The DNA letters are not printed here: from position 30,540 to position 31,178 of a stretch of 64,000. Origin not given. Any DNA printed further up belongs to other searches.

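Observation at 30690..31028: Giant Cys/Thr-rich LanA core behind a textbook double-glycine leader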

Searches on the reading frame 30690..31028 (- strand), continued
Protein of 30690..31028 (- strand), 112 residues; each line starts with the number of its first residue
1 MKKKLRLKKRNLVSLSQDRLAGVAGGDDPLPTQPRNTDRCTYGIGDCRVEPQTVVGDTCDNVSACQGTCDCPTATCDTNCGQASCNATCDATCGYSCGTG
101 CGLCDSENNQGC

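Call 82: find_encoding_contigs(protein=P0058, flank=8000, max_places=1)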
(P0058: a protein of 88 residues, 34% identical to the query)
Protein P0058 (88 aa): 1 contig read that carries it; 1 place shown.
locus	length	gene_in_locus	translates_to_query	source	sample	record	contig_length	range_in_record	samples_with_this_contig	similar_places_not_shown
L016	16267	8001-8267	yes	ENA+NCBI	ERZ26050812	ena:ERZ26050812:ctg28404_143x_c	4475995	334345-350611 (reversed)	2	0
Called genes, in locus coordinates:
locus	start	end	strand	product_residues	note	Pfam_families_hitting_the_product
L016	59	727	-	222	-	PF08712:Nfu_N, PF01106:NifU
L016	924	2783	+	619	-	PF01839:FG-GAP (faint), PF13517:FG-GAP_3, PF07593:UnbV_ASPIC (weak)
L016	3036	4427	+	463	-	PF24575:TPR_Slam (faint), PF13428:TPR_14 (faint), PF23914:TPR_CcmH_CycH (faint), PF14559:TPR_19, PF13432:TPR_16 (weak), PF13424:TPR_12 (weak), PF13432:TPR_16 (weak), PF14559:TPR_19 (weak), +7 more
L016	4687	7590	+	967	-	PF13620:CarboxypepD_reg, PF13715:CarbopepD_reg_2 (weak), PF17210:SdrD_B (weak), PF25183:OMP_b-brl_4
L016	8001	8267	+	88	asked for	-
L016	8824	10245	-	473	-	PF05139:Erythro_esteras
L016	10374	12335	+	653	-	PF09699:Paired_CXXCH_1 (faint), PF14522:Cytochrome_C7 (faint), PF13435:Cytochrome_C554 (weak), PF13432:TPR_16, PF13432:TPR_16, PF14559:TPR_19, PF07719:TPR_2 (weak), PF13428:TPR_14, +11 more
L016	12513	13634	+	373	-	PF08450:SGL (faint), PF13449:Phytase-like (faint), PF01436:NHL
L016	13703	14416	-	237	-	PF01126:Heme_oxygenase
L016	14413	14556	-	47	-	-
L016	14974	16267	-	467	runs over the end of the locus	PF04326:SLFN_AlbA_2, PF13749:HATPase_c_4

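Call 83: find_encoding_contigs(protein=P0068, flank=8000, max_places=1)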
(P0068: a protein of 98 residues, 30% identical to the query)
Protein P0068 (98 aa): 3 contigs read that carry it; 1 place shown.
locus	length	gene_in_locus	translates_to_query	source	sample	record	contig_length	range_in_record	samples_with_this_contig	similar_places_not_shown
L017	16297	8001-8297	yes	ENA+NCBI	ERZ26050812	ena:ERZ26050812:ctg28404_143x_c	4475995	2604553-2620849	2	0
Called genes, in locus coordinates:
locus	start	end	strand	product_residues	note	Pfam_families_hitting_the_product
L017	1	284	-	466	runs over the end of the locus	PF09587:PGA_cap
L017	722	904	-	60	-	-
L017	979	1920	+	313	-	-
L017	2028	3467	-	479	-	PF01546:Peptidase_M20, PF07687:M20_dimer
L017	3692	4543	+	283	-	-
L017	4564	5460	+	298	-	-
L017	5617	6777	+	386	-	PF13776:DUF4172, PF02661:Fic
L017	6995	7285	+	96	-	-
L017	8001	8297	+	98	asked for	-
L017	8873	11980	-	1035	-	PF13620:CarboxypepD_reg, PF13715:CarbopepD_reg_2 (weak), PF25183:OMP_b-brl_4, PF00593:TonB_dep_Rec_b-barrel (weak), PF25183:OMP_b-brl_4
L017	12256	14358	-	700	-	PF13428:TPR_14 (faint), PF20094:GWxTD_dom, PF07719:TPR_2 (faint), PF13176:TPR_7 (faint), PF14559:TPR_19 (weak), PF13432:TPR_16 (weak), PF14559:TPR_19 (weak), PF13432:TPR_16, +1 more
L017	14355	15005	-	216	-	PF00994:MoCF_biosynth, PF24102:FLAD1_M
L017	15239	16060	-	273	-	PF08242:Methyltransf_12, PF13649:Methyltransf_25 (faint)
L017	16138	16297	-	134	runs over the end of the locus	PF04379:DUF525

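Call 84: find_encoding_contigs(protein=P0063, flank=8000, max_places=1)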
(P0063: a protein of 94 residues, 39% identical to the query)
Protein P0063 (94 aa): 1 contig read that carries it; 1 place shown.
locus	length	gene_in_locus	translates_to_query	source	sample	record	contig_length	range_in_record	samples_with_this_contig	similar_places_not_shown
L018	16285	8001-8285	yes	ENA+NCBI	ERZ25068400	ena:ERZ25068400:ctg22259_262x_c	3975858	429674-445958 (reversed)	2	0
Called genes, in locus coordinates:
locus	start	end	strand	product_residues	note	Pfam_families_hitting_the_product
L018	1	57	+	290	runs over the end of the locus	-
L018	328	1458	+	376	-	PF13776:DUF4172, PF02661:Fic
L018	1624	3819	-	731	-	-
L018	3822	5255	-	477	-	PF05139:Erythro_esteras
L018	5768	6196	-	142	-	-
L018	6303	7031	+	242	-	-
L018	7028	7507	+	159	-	-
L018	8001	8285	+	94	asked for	-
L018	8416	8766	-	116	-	PF01695:IstB_IS21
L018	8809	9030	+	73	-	-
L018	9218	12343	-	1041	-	PF13620:CarboxypepD_reg, PF13715:CarbopepD_reg_2, PF25183:OMP_b-brl_4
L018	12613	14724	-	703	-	PF20094:GWxTD_dom, PF13428:TPR_14 (faint), PF00515:TPR_1 (faint), PF07719:TPR_2 (faint), PF13176:TPR_7 (faint), PF14559:TPR_19 (weak), PF13432:TPR_16, PF14559:TPR_19 (weak), +1 more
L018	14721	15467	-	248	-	PF00994:MoCF_biosynth, PF24102:FLAD1_M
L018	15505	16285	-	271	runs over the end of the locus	PF08242:Methyltransf_12, PF13649:Methyltransf_25 (weak)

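Call 94: predict_structure(alignment_id=A3)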
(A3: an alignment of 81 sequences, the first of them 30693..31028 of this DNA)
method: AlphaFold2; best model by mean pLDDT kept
length: 112 residues; sequences in the alignment: 81
mean_pLDDT: 52.8   pTM: 0.15
mean pLDDT of the five models: 52.8, 52.7, 52.3, 51.8, 49.2
residues with pLDDT >= 90: 0; 70-90: 14; 50-70: 28; < 50: 70
segments of 3 or more residues with pLDDT < 50: 38-50, 52-86, 88-90, 92-105
pLDDT, mean of each block of 10 residues (from residue 1): 79 75 63 52 45 45 43 44 46 42 47 47
secondary structure, 60 per line:
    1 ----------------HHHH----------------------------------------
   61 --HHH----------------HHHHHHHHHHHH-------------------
elements in order: H17-20 H82-93

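Call 97: search_protein_families(library=ncbifam, proteins=[P0038, P0001, P0033, P0053, P0051, P0024, P0002, P0013, P0057], max_evalue=0.1)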
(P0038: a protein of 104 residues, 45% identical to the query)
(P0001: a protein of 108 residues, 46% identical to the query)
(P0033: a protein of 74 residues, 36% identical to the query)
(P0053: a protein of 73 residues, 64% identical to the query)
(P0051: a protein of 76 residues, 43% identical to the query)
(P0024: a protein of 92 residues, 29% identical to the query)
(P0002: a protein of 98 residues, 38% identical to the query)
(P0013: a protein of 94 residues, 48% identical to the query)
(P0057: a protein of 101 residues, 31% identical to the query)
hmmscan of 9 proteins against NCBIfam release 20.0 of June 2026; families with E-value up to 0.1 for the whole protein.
P0038 (104 aa): 1 family
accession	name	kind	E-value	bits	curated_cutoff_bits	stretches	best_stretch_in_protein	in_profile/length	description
NF038153.1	lant_leader_L1a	domain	0.00095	19.3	22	1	1-26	1-32/32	class I lanthipeptide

P0001 (108 aa): 2 families
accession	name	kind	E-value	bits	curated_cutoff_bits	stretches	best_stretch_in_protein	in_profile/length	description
NF038153.1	lant_leader_L1a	domain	2.8e-07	30.6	22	1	2-26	8-32/32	class I lanthipeptide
NF038158.1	lant_leader_L1b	domain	0.093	12.9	27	0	3-26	5-28/28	class I lanthipeptide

P0033 (74 aa): 1 family
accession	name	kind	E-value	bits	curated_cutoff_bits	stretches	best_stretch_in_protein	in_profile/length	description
NF038153.1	lant_leader_L1a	domain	0.00013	22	22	1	1-26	1-32/32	class I lanthipeptide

P0053 (73 aa): 1 family
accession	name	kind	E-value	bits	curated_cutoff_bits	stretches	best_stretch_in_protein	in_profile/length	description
NF038153.1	lant_leader_L1a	domain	0.014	15.6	22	1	1-26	1-32/32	class I lanthipeptide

P0051 (76 aa): 2 families
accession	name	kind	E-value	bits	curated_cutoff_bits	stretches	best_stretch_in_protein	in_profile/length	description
NF038153.1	lant_leader_L1a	domain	0.00074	19.6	22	1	1-26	1-32/32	class I lanthipeptide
NF038158.1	lant_leader_L1b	domain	0.062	13.4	27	1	3-26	5-28/28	class I lanthipeptide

P0024 (92 aa): 1 family
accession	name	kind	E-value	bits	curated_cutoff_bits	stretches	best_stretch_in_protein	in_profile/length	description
NF038153.1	lant_leader_L1a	domain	0.00033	20.8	22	1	2-26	8-32/32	class I lanthipeptide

P0002 (98 aa): 1 family
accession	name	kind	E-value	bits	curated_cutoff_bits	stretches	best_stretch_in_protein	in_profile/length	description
NF038153.1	lant_leader_L1a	domain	1.4e-05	25.1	22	1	21-43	10-32/32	class I lanthipeptide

P0013 (94 aa): 1 family
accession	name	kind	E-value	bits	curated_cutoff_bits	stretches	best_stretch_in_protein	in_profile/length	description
NF038153.1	lant_leader_L1a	domain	1.5e-06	28.2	22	1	24-45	11-32/32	class I lanthipeptide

P0057 (101 aa): 2 families
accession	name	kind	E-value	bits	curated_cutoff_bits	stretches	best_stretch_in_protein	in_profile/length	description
NF038153.1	lant_leader_L1a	domain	0.0052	16.9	22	1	2-25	8-31/32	class I lanthipeptide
TIGR04117.1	Syntroph_Cxxx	paralog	0.038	14.1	50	0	12-67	41-97/98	Cys-Xaa-Xaa-Xaa repeat radical SAM target protein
